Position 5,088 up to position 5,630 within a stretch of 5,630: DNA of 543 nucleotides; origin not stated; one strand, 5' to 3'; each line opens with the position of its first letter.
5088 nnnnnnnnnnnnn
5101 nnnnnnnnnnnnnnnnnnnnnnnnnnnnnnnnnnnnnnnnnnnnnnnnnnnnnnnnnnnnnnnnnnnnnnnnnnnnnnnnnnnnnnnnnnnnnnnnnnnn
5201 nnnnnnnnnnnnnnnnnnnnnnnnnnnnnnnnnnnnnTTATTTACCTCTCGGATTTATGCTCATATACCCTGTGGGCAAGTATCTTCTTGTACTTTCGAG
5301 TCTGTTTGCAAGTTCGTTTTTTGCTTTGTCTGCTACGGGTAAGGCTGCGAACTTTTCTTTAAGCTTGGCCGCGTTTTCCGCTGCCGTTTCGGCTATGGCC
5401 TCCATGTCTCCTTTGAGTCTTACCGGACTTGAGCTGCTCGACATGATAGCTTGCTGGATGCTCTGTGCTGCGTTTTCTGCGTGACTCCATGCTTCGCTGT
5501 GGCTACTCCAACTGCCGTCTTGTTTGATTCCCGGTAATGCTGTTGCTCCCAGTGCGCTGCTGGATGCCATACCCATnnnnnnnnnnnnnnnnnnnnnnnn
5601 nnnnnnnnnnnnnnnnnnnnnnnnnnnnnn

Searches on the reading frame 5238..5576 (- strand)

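Call 4: search_protein_families(library=pfam, proteins=[window:5238-5576:-], max_evalue=0.1)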
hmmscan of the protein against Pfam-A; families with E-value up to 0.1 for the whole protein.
window:5238-5576:- (112 aa): 3 families
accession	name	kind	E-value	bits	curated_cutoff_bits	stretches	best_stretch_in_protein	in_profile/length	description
PF00804.31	Syntaxin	-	0.042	14.1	26.7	1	39-100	30-91/157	Syntaxin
PF18859.6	acVLRF1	-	0.054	14.1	27.1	1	29-97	55-125/130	Actinobacteria/chloroflexi VLRF1 release factor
PF08614.16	ATG16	-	0.065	13.8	33.7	1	24-97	51-129/200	Autophagy protein 16 (ATG16)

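Call 5: search_protein_families(library=phrogs, proteins=[window:5238-5576:-], max_evalue=0.1)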
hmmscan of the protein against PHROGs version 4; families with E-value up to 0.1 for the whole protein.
window:5238-5576:- (112 aa): 1 family
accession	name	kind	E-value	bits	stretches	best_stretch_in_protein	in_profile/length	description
phrog_8742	-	tail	2.2e-15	58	1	1-108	186-283/287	pilot protein for DNA ejection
